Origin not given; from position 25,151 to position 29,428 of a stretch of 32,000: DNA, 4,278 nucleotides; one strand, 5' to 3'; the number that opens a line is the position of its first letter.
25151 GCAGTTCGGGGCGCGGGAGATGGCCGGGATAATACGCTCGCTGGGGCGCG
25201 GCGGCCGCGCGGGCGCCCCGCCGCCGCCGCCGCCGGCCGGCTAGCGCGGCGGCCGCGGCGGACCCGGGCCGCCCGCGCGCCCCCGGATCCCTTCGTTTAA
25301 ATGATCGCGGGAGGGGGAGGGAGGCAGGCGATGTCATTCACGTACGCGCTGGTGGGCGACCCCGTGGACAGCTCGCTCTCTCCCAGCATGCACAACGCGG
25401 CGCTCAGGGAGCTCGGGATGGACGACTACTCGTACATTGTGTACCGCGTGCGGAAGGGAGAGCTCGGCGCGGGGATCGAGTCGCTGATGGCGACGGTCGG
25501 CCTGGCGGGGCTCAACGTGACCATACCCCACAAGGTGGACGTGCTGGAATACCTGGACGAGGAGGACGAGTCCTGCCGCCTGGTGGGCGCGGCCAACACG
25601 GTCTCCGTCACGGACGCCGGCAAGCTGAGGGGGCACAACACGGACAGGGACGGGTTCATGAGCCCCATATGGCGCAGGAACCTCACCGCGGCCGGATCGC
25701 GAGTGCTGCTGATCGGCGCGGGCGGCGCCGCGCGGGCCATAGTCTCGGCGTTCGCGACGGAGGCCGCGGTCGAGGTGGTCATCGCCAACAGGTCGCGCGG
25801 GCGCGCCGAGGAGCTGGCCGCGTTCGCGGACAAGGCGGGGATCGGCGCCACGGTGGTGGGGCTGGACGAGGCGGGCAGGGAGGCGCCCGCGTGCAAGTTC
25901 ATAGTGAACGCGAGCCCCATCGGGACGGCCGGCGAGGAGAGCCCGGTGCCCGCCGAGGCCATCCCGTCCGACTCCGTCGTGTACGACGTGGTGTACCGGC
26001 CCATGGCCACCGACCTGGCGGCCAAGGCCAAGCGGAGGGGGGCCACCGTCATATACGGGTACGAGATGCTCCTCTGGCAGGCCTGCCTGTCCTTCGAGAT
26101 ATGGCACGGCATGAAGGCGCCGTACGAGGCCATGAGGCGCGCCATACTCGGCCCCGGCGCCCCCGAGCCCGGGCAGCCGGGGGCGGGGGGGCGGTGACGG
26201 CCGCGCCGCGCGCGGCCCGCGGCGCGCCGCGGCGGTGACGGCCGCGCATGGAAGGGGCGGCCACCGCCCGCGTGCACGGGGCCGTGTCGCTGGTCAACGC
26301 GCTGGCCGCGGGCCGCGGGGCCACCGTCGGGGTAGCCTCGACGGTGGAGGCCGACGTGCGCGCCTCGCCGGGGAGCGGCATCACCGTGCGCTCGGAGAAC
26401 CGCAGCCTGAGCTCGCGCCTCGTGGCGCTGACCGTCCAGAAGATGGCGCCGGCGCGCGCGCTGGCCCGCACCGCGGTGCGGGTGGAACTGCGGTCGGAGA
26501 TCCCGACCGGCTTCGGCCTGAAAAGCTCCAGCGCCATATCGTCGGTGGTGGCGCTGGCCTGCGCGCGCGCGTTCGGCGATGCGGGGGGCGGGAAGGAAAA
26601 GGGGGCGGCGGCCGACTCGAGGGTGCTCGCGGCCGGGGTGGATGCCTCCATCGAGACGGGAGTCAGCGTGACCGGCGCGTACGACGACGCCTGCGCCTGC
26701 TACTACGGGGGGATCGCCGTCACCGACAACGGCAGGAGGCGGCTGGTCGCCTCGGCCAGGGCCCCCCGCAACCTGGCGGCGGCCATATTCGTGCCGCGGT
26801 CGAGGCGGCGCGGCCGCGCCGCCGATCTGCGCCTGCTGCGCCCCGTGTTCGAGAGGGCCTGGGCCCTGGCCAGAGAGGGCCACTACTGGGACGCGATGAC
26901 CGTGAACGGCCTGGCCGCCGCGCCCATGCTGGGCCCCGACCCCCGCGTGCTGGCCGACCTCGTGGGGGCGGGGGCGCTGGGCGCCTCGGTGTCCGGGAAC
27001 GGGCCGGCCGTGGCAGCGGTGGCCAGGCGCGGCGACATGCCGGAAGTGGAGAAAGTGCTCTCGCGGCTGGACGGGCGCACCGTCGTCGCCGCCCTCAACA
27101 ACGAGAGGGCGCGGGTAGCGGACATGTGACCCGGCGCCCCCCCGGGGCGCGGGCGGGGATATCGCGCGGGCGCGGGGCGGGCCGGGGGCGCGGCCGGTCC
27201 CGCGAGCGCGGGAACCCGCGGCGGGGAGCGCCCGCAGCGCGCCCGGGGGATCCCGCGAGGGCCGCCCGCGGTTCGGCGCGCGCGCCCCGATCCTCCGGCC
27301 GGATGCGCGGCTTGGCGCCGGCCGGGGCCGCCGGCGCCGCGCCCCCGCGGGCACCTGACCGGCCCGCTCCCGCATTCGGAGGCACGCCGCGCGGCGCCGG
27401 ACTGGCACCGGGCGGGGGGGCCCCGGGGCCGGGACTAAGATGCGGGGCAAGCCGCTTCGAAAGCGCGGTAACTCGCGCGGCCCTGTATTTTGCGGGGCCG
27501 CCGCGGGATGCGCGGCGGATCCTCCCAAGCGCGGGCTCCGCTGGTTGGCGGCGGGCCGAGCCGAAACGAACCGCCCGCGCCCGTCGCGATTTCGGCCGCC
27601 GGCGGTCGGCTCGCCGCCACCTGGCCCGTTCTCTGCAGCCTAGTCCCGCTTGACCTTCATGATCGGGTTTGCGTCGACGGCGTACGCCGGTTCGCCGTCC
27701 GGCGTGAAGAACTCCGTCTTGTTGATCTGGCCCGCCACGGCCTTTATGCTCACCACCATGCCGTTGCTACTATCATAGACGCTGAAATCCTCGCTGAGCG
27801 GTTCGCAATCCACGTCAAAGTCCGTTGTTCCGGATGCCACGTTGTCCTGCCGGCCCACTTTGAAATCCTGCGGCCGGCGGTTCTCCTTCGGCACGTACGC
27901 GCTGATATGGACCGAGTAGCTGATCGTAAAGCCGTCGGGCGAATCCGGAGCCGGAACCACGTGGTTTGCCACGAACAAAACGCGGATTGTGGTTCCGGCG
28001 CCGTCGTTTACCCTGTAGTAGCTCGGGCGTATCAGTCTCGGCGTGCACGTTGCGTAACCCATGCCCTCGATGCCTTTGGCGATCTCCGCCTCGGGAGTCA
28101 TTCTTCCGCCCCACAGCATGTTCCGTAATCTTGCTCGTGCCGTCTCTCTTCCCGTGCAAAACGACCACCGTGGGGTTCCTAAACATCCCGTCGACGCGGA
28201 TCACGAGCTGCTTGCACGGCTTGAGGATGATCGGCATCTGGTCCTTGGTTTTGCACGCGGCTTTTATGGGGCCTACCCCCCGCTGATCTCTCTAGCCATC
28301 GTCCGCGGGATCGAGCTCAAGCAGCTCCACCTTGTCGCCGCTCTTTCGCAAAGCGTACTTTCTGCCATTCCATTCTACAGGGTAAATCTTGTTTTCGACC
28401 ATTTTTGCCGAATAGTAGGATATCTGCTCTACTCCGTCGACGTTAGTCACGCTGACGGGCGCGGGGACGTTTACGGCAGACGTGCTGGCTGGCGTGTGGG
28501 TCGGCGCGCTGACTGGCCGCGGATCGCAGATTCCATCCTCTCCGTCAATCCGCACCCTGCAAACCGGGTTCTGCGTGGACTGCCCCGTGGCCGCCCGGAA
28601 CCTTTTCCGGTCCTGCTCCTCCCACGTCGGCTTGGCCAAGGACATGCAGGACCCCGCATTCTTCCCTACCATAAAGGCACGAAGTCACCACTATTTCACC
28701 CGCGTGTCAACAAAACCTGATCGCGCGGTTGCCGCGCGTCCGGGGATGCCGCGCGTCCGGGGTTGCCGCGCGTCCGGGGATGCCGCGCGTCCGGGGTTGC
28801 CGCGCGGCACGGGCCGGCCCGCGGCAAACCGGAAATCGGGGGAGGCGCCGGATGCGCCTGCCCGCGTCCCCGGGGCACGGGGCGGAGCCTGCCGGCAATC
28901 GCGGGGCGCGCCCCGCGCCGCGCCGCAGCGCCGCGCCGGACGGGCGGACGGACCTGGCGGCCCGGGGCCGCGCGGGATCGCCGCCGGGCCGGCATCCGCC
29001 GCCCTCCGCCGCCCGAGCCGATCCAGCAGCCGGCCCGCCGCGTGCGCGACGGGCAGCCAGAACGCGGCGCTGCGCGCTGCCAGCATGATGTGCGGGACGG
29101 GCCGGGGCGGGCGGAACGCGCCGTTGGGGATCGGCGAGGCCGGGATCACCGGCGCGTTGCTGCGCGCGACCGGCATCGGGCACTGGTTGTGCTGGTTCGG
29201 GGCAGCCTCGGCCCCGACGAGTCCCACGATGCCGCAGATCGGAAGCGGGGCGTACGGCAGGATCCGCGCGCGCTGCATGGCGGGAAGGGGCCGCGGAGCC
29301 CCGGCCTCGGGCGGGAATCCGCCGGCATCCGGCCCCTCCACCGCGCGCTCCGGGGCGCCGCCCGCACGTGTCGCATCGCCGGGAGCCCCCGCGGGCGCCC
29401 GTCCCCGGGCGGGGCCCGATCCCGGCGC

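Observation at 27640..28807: AT-shifted two-gene cassette with an iteron-like array between aroK and aroC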

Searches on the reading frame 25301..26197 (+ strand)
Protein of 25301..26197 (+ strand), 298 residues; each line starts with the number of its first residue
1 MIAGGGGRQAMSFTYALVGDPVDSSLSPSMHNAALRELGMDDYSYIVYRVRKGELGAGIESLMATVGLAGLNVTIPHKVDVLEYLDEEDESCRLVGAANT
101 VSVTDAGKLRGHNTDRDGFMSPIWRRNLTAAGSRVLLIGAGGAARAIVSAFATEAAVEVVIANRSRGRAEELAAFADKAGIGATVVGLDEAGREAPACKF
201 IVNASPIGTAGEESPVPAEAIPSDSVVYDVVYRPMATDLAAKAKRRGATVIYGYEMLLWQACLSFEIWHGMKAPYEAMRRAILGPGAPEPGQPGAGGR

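Call 6: search_protein_families(library=pfam, proteins=[window:25301-26197:+], max_evalue=1)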
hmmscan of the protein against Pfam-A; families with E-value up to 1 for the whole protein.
window:25301-26197:+ (298 aa): 6 families
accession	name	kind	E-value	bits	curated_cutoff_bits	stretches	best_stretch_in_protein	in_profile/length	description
PF08501.16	Shikimate_dh_N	-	2.1e-21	76.4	27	1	17-101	1-83/83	Shikimate dehydrogenase substrate binding domain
PF18317.6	SDH_C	-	3.5e-14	52.7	25.8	1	253-283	1-31/31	Shikimate 5'-dehydrogenase C-terminal domain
PF01488.26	Shikimate_DH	-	3.1e-08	34.2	24.3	1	130-178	10-58/138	Shikimate / quinate 5-dehydrogenase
PF03435.24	Sacchrp_dh_NADP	-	7.1e-05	23.6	25.1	1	135-251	1-129/129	Saccharopine dehydrogenase NADP binding domain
PF03807.23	F420_oxidored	-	0.0025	18.8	21.6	1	135-194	2-59/94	NADP oxidoreductase coenzyme F420-dependent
PF02844.21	GARS_N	-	0.0068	17.6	29.5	1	134-187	2-69/100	Phosphoribosylglycinamide synthetase, N domain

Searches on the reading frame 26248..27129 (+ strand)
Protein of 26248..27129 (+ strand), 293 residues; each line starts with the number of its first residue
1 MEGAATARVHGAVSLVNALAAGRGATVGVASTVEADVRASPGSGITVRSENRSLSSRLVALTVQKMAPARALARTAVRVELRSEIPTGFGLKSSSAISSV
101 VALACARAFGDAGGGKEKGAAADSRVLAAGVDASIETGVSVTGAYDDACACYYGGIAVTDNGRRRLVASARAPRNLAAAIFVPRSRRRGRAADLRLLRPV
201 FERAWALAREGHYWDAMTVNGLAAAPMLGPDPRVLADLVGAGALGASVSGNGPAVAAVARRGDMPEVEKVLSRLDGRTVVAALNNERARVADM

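Call 6: search_protein_families(library=pfam, proteins=[window:26248-27129:+], max_evalue=1)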
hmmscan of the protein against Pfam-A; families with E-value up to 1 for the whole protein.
window:26248-27129:+ (293 aa): 2 families
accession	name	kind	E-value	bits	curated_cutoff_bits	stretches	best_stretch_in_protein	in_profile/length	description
PF00288.32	GHMP_kinases_N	-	3.6e-10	40.4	22.3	1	71-155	15-87/87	GHMP kinases N terminal domain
PF08544.19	GHMP_kinases_C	-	0.0046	17.8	21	1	235-271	40-79/85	GHMP kinases C terminal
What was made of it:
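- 26248..27129 (+): aroK (archaeal GHMP-type shikimate kinase), the left anchor of the conserved aroK-aroA-aroC synteny. Pfam GHMP_kinases_N (call 6).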

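Call 21: find_related_loci(query=window:26248-27129:+, collection=genome_contigs, flank=10000)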
Query window:26248-27129:+ (293 aa) in genome_contigs; peptide patterns used: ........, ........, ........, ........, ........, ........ (x = any residue, [..] = any of these).
340 stretches matched a pattern; 73 encode a relative of the query (tblastn E <= 1e-3); 73 distinct loci.
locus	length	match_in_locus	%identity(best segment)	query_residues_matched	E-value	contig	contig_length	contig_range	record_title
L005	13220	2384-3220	53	7-293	1e-102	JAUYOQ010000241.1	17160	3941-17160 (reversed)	MAG: Nitrosopumilaceae archaeon isolate C4_maxbin.083 C4_k141_592592, whole genome shotgun sequence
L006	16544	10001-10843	53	5-293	1e-101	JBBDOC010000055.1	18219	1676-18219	MAG: Nitrosopumilaceae archaeon isolate LejiaB_36_11 Lejia_B_3774_length_18219_cov_5, whole genome shotgun sequence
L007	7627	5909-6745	53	7-293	8e-102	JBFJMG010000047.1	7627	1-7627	MAG: Nitrosopumilaceae archaeon isolate Mix_sand17.2022.03.Z.11 k141_1528706_length_7627_cov_14.8822, whole genome shotg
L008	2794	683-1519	52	7-293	4e-104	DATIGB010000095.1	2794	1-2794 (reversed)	MAG TPA_asm: Candidatus Nitrosotenuis sp. isolate SMAG_U16410 k141_1983354, whole genome shotgun sequence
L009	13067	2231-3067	53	7-293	2e-100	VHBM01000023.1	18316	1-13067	MAG: Thaumarchaeota archaeon isolate K_Offshore_80m_m1_039 K_Offshore_80m_m1_039_Ga0194132_10006385, whole genome shotgu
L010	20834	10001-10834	57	5-290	2e-99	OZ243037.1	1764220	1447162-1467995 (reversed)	MAG: Cenarchaeum sp. isolate 896ed578-524e-491a-8620-395a69b8f1f8 genome assembly, chromosome: 1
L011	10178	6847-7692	52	1-290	1e-97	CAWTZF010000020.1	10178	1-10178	MAG: uncultured Nitrosopumilaceae archaeon isolate A7D_Bin_00024 genome assembly, contig: A7D_Bin_00024_000000000020, wh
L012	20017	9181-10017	49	7-293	2e-97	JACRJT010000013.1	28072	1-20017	MAG: Thaumarchaeota archaeon isolate NC_groundwater_1836_Pr3_B-0.1um_40_14 SR-2_scaffold_141_989600, whole genome shotgu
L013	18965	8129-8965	50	7-293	2e-97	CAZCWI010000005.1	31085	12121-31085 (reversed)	MAG TPA_asm: uncultured Candidatus Nitrosotenuis sp. isolate binchicken_co125_1171 genome assembly, contig: NODE_2862_le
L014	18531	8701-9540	52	6-293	8e-97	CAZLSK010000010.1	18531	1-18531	MAG TPA_asm: uncultured Candidatus Nitrosotenuis sp. isolate binchicken_co107_453 genome assembly, contig: NODE_7317_len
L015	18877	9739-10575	51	7-293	6e-97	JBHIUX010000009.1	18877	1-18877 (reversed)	MAG: Nitrosopumilaceae archaeon isolate TC1-3-PW_bin.18 TC1-3-PW_bin.18_contig0009, whole genome shotgun sequence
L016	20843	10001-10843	46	5-293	6e-97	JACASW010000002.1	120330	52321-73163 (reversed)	Marine Group I thaumarchaeote strain G13 AC-647-G13_C429880, whole genome shotgun sequence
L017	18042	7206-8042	49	7-293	4e-97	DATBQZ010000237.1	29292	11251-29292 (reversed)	MAG TPA_asm: Candidatus Nitrosotenuis sp. isolate SMAG_U4116 k141_156354, whole genome shotgun sequence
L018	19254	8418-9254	52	7-293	2e-96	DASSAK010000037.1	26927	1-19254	MAG TPA_asm: Nitrosopumilaceae archaeon isolate SMAG_U15855 k141_230368, whole genome shotgun sequence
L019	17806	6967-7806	51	6-293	2e-96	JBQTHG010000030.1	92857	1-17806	MAG: Nitrososphaerota archaeon isolate SAR51 c_000000144899, whole genome shotgun sequence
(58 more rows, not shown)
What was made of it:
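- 26248..27129 (+): 73 related loci were found (call 21).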

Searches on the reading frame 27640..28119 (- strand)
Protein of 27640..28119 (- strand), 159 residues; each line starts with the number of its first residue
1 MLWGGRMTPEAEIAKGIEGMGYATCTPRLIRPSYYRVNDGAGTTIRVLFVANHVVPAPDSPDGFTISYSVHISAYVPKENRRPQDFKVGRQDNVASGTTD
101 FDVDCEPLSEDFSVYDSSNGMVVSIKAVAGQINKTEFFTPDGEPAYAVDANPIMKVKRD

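Call 6: search_protein_families(library=pfam, proteins=[window:27640-28119:-], max_evalue=1)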
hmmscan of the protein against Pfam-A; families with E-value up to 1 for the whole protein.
window:27640-28119:- (159 aa): 1 family
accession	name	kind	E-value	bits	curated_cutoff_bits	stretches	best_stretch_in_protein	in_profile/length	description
PF04525.18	LOR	-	0.26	11.3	24.5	1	93-127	120-154/187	LURP-one-related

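Call 7: search_protein_families(library=phrogs, proteins=[window:27640-28119:-], max_evalue=1)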
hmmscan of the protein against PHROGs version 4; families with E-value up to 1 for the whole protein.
window:27640-28119:- (159 aa): 0 families
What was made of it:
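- On Integrated virus or plasmid: No PHROG match (call 7).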

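Call 61: search_protein_families(library=padloc, proteins=[window:27640-28101:-], max_evalue=0.1)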
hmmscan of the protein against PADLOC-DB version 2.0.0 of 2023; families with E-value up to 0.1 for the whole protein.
window:27640-28101:- (153 aa): 0 families
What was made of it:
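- No PADLOC model matches (call 61).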

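Call 62: search_protein_families(library=ncbifam, proteins=[window:27640-28101:-], max_evalue=0.1)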
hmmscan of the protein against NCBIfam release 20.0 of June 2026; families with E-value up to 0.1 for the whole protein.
window:27640-28101:- (153 aa): 0 families

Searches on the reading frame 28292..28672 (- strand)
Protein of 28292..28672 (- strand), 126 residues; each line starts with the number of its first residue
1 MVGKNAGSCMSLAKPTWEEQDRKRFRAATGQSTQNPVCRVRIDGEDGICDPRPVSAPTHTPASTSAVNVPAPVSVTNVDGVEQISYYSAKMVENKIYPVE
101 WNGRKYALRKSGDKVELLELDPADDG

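Call 6: search_protein_families(library=pfam, proteins=[window:28292-28672:-], max_evalue=1)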
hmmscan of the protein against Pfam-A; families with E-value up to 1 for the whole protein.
window:28292-28672:- (126 aa): 1 family
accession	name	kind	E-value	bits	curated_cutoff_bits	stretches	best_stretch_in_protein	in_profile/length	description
PF05287.17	PMG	-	0.024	15.1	29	1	32-101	65-132/180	PMG protein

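Call 7: search_protein_families(library=phrogs, proteins=[window:28292-28672:-], max_evalue=1)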
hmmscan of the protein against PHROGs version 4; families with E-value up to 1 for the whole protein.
window:28292-28672:- (126 aa): 0 families

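Call 11: find_homologous_proteins(query=window:28292-28672:-, max_evalue=0.01)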
Query window:28292-28672:- (126 aa): 2 proteins with E <= 0.01 among 16 candidates.
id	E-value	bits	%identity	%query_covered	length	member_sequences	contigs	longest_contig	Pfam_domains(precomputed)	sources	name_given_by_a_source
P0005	1.1e-72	260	100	93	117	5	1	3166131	-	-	-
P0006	1.8e-35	140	57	90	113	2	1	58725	-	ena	-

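Call 14: find_encoding_contigs(protein=P0006, flank=10000, max_places=6)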
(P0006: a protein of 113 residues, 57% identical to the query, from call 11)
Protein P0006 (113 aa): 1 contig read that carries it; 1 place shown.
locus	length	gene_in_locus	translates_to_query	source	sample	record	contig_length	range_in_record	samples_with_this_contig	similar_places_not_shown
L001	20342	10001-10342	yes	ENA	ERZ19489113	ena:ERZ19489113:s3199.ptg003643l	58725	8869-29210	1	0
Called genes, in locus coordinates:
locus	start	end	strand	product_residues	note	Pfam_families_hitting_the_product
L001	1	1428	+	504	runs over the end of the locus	PF13231:PMT_2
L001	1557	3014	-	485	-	PF00890:FAD_binding_2 (faint), PF01266:DAO (faint), PF22578:GGR_cat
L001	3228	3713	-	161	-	PF01877:RNA_binding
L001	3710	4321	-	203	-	PF01015:Ribosomal_S3Ae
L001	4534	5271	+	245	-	-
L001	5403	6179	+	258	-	PF03050:DDE_Tnp_IS66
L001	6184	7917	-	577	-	PF03050:DDE_Tnp_IS66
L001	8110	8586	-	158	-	-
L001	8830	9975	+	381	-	PF00665:rve, PF13683:rve_3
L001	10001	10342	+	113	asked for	-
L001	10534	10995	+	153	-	-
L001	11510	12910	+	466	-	PF01964:ThiC_Rad_SAM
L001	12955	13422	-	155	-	PF00293:NUDIX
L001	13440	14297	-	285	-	PF02153:PDH_N, PF20463:PDH_C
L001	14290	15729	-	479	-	PF01817:CM_2, PF00155:Aminotran_1_2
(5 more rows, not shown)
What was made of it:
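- An rve integrase abuts the paralogue (call 14).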

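Call 61: search_protein_families(library=padloc, proteins=[window:28292-28645:-], max_evalue=0.1)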
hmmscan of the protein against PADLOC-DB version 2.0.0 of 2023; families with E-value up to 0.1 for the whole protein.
window:28292-28645:- (117 aa): 0 families

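Call 62: search_protein_families(library=ncbifam, proteins=[window:28292-28645:-], max_evalue=0.1)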
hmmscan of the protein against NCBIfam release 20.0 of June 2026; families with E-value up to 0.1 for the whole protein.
window:28292-28645:- (117 aa): 0 families

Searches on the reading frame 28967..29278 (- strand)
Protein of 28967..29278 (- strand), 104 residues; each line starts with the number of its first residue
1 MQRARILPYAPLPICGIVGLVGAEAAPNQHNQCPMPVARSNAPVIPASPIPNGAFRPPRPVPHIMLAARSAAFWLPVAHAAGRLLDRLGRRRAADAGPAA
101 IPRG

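Call 86: search_protein_families(library=pfam, proteins=[window:28967-29278:-], max_evalue=0.01)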
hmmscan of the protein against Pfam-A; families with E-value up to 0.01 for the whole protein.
seq(104 aa): 0 families
